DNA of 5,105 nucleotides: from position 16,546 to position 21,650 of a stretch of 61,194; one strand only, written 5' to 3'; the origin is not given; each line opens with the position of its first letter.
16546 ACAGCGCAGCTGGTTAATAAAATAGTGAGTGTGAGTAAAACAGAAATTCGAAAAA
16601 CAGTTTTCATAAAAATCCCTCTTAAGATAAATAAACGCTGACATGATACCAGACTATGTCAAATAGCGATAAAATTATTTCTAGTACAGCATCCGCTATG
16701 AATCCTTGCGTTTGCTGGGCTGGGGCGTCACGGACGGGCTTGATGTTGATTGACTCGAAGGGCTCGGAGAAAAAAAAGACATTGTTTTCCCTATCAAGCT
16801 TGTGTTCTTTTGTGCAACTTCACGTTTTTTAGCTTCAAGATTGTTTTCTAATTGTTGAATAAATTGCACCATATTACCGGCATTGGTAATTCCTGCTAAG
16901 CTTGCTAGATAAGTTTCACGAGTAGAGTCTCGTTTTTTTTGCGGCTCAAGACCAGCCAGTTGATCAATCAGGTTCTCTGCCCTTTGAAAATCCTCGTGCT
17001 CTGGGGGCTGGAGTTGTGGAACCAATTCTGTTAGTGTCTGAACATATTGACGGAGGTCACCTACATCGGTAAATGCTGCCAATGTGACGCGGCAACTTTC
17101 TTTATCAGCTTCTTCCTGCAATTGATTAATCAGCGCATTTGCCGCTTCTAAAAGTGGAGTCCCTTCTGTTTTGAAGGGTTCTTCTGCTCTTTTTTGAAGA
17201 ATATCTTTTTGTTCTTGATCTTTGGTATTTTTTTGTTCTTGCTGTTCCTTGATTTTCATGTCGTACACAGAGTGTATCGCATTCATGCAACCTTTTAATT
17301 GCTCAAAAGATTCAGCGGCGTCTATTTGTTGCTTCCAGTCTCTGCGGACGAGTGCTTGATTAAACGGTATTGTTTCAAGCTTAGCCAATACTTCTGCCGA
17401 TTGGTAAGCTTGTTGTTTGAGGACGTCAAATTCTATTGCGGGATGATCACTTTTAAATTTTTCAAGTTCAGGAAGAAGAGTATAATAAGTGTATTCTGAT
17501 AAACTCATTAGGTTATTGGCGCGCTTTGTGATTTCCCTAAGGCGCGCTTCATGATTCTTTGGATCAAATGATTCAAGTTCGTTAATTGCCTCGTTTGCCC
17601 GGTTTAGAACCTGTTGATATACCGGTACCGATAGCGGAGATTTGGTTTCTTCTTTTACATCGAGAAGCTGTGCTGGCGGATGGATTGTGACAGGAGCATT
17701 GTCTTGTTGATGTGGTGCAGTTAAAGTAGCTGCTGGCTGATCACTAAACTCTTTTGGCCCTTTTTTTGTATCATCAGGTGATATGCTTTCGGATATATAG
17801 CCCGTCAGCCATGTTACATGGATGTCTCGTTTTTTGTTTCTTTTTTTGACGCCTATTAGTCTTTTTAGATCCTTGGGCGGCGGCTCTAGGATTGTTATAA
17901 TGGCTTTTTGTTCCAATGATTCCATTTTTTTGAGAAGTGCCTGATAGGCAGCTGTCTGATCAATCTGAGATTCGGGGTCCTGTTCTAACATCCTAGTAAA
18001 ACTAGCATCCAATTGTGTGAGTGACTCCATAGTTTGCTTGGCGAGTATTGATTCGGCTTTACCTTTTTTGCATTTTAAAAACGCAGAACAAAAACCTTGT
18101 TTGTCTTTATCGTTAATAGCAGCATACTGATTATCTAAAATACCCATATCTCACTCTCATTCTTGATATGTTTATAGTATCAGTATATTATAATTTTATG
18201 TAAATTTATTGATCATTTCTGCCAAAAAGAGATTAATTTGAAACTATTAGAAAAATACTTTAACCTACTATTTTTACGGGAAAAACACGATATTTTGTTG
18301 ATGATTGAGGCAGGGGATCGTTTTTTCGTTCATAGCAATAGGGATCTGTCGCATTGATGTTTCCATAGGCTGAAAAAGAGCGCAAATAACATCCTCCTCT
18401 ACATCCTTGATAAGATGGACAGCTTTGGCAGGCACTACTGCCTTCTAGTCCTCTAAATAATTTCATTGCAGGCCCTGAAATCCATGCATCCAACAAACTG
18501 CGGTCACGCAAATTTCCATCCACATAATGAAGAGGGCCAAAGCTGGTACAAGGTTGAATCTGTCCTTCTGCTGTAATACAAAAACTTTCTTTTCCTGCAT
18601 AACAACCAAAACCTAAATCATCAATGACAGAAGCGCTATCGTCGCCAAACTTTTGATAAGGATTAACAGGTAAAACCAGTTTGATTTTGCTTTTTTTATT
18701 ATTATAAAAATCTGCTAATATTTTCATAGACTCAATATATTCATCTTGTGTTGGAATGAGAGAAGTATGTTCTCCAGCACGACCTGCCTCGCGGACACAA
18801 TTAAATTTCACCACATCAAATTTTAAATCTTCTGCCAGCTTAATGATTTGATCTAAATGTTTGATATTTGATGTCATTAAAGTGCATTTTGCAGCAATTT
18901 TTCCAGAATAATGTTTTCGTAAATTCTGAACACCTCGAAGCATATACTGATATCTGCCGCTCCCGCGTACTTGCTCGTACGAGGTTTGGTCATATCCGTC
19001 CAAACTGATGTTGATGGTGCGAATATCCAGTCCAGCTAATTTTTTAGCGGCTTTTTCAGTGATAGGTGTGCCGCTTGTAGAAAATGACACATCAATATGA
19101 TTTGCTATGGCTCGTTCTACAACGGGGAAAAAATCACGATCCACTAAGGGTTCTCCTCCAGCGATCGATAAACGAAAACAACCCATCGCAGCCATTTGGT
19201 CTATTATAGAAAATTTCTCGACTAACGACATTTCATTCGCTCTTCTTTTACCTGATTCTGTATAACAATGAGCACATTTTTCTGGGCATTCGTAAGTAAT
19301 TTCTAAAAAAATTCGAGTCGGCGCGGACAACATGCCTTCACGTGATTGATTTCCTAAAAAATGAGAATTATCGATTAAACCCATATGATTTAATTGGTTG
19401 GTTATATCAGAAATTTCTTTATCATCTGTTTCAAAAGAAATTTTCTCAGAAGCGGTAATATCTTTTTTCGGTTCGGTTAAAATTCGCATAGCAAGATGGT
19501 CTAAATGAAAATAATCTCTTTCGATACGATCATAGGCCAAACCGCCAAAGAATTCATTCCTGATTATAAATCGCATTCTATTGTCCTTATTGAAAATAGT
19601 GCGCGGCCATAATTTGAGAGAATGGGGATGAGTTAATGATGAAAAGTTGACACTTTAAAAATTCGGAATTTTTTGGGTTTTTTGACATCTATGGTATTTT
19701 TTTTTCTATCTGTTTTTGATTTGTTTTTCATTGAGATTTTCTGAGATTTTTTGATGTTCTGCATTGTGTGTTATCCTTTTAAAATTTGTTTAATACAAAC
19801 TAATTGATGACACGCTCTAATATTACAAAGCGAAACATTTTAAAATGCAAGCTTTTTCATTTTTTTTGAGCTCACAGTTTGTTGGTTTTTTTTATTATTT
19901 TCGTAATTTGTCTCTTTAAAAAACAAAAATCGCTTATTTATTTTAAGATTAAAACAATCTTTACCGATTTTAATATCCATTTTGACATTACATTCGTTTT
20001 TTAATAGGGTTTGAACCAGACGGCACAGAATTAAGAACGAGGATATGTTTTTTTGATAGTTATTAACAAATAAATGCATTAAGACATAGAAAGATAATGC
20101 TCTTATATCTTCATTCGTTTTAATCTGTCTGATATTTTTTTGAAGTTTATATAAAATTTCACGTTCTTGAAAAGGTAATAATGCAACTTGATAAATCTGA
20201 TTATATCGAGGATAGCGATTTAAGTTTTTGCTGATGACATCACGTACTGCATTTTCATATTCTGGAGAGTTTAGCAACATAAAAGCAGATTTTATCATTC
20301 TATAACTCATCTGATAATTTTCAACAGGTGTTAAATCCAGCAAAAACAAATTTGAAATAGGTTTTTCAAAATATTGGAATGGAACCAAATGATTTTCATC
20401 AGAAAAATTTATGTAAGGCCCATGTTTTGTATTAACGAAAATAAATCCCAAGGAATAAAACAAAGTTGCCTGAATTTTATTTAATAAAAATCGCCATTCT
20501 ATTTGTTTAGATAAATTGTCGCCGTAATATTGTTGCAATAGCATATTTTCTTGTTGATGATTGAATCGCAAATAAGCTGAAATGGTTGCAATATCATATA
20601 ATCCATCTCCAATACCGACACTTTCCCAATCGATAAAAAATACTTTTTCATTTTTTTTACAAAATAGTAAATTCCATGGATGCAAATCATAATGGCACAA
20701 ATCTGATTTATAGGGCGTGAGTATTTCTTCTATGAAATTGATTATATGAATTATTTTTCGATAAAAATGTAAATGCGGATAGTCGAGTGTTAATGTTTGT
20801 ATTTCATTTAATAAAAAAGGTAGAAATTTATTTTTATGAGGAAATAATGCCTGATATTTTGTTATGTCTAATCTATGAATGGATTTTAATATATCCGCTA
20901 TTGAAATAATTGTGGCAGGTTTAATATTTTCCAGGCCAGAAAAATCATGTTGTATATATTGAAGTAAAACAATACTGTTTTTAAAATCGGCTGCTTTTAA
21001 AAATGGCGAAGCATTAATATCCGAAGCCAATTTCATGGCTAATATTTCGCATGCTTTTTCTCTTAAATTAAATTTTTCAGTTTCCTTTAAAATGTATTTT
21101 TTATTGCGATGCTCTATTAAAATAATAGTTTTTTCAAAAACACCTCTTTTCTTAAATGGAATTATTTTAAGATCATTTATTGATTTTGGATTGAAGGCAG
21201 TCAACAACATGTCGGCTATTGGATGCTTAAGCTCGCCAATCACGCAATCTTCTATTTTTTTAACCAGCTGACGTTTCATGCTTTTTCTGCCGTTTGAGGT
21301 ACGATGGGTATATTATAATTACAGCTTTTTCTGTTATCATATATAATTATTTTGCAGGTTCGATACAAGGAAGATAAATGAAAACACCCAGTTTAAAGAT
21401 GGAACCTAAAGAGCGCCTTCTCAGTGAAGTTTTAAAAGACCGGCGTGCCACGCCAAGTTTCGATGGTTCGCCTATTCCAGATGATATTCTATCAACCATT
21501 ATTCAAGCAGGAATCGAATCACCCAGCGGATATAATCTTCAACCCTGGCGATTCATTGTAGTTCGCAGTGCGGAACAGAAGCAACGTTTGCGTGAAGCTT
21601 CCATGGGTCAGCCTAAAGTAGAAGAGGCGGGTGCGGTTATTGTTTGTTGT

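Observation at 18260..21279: Kinase - small ORF - radical SAM/SPASM cluster: candidate unclassified RiPP-like system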

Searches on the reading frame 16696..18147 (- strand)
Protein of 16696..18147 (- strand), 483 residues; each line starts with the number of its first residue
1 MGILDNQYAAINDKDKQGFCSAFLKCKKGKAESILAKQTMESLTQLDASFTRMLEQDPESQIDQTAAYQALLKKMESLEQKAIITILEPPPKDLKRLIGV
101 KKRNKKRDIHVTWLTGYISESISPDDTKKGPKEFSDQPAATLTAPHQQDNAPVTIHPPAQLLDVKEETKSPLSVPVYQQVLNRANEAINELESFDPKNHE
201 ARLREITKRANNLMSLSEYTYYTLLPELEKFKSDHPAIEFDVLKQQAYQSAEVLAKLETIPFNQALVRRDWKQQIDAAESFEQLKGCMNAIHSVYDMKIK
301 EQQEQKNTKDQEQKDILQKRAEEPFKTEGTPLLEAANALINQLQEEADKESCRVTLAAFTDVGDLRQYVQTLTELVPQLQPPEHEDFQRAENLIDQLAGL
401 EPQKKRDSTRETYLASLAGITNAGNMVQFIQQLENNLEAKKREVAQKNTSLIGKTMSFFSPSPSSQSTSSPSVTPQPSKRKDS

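Call 3: search_protein_families(library=pfam, proteins=[window:16696-18147:-], max_evalue=0.01)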
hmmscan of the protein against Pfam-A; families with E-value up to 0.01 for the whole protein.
window:16696-18147:- (483 aa): 0 families

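Call 4: search_protein_families(library=ncbifam, proteins=[window:16696-18147:-], max_evalue=0.01)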
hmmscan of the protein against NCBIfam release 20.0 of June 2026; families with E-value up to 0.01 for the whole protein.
window:16696-18147:- (483 aa): 0 families

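Call 24: search_protein_families(library=padloc, proteins=[window:16696-18147:-], max_evalue=0.001)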
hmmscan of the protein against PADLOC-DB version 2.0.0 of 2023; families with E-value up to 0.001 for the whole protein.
window:16696-18147:- (483 aa): 0 families

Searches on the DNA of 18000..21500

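Call 83: search_rna_families(source=window, start=18000, end=21500, threshold=evalue, max_evalue=1)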
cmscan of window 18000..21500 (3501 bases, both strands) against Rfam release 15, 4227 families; matches with E-value up to 1: 1.
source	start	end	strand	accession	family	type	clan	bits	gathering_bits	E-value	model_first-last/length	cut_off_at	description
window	20856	20901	-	RF00032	Histone3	Cis-reg;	-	16.4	34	0.99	1-46/46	no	Histone 3' UTR stem-loop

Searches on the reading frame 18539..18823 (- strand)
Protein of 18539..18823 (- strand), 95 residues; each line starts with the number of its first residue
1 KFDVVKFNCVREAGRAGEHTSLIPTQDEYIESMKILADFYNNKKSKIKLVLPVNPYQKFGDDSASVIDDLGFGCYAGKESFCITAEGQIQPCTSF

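Call 33: find_related_loci(query=A2, collection=metagenome_contigs, flank=10000)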
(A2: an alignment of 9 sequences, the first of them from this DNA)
Query A2 (95 aa) in metagenome_contigs; peptide patterns used: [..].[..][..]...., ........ (x = any residue, [..] = any of these).
157 stretches matched a pattern; 6 encode a relative of the query (tblastn E <= 1e-3); 6 distinct loci.
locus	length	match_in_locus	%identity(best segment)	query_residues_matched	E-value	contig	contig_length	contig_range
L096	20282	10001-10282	80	2-95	7e-50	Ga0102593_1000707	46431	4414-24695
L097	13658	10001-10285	69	1-95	3e-45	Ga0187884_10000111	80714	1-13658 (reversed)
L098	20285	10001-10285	69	1-95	3e-45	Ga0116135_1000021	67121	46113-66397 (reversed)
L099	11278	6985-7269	69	1-95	3e-45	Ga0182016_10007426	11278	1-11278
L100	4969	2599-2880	61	2-95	4e-39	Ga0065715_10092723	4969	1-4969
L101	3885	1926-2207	54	2-95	3e-32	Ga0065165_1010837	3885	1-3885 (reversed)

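Call 84: find_related_loci(query=A2, collection=viral_contigs, flank=8000)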
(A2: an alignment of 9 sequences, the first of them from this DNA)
Query A2 (95 aa) in viral_contigs; peptide patterns used: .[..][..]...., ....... (x = any residue, [..] = any of these).
115 stretches matched a pattern, but none encodes a relative of the query by tblastn (E <= 1e-3).

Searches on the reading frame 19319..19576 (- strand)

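Call 38: search_protein_families(library=pfam, proteins=[window:19319-19576:-], max_evalue=10)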
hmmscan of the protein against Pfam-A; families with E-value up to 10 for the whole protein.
seq(86 aa): 1 family
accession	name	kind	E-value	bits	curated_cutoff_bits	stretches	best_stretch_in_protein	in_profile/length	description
PF15613.11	WSD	-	0.093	13.4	25.4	1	13-66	6-55/69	Williams-Beuren syndrome DDT (WSD), D-TOX E motif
